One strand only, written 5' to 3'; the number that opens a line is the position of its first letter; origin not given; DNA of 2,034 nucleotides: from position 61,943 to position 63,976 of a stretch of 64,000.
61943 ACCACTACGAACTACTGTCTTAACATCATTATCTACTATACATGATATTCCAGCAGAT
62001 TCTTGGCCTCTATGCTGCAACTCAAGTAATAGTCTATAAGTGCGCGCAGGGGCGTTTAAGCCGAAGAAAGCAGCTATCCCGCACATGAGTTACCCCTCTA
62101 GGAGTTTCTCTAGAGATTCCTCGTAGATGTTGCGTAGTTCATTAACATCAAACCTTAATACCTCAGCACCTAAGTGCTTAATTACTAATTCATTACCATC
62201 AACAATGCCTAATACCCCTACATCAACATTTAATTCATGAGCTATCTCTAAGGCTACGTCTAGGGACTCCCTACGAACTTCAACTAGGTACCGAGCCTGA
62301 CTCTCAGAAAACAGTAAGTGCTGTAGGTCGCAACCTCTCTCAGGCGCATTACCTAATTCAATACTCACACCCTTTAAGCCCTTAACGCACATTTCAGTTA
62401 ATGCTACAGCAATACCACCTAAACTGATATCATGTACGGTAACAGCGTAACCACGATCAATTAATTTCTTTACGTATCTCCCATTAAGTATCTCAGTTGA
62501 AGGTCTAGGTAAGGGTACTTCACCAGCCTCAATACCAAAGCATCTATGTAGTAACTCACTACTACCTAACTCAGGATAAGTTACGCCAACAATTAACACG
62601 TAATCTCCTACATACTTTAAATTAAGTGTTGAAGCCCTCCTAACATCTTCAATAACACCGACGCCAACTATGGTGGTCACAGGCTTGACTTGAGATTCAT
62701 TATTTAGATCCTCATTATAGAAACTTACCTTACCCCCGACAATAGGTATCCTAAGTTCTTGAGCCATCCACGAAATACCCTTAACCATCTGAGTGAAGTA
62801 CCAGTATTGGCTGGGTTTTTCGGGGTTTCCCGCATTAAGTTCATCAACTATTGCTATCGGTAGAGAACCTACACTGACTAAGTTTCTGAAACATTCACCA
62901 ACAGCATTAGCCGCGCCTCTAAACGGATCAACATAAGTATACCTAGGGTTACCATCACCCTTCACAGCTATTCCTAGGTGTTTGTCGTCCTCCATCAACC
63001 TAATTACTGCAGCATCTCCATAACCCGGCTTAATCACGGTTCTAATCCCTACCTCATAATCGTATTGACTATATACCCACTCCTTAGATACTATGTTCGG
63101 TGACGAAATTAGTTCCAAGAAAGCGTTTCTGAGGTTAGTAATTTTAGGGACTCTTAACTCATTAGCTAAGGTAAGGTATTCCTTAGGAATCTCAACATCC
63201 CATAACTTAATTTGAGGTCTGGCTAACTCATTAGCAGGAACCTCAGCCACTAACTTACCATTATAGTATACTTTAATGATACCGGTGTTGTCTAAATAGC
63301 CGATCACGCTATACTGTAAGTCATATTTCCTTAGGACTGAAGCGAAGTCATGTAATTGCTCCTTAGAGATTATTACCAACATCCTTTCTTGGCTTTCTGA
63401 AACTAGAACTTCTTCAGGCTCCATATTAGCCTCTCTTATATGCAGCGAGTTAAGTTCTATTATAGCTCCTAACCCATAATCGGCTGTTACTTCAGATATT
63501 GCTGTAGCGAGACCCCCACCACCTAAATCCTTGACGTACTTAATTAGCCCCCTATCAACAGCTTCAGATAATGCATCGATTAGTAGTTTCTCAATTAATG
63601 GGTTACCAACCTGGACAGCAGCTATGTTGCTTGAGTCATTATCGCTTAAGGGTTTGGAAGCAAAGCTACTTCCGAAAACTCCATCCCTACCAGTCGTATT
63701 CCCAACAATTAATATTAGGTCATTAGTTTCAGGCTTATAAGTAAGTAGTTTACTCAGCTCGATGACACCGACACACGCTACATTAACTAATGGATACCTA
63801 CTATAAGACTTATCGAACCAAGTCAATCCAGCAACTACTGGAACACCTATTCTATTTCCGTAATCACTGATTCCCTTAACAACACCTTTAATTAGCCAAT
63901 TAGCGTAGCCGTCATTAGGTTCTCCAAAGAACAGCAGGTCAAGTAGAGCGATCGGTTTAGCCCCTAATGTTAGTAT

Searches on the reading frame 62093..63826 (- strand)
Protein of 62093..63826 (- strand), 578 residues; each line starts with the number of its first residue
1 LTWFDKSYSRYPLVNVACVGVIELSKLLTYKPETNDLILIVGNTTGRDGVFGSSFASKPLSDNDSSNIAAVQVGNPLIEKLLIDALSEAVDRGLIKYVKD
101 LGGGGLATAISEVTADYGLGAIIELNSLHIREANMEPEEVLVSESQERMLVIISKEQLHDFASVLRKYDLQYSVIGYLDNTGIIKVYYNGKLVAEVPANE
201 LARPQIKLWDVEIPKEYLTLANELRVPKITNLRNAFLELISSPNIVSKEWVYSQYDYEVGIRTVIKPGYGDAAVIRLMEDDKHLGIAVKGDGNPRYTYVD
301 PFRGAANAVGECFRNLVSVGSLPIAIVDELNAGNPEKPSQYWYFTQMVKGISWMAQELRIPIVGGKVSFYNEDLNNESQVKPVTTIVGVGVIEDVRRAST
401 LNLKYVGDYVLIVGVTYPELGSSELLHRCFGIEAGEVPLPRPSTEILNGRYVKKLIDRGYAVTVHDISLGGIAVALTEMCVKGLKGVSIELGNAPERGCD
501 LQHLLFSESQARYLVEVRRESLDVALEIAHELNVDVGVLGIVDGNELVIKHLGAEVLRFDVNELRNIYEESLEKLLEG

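Call 29: search_protein_families(library=pfam, proteins=[window:62093-63826:-], max_evalue=0.001)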
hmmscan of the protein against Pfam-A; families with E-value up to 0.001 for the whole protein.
window:62093-63826:- (578 aa): 2 families
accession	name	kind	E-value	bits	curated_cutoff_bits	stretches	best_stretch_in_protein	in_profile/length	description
PF02769.27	AIRS_C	-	2.1e-44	151.9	23.1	2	35-188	3-155/156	AIR synthase related protein, C-terminal domain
PF00586.29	AIRS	-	2.1e-20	73.7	24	1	270-391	2-111/112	AIR synthase related protein, N-terminal domain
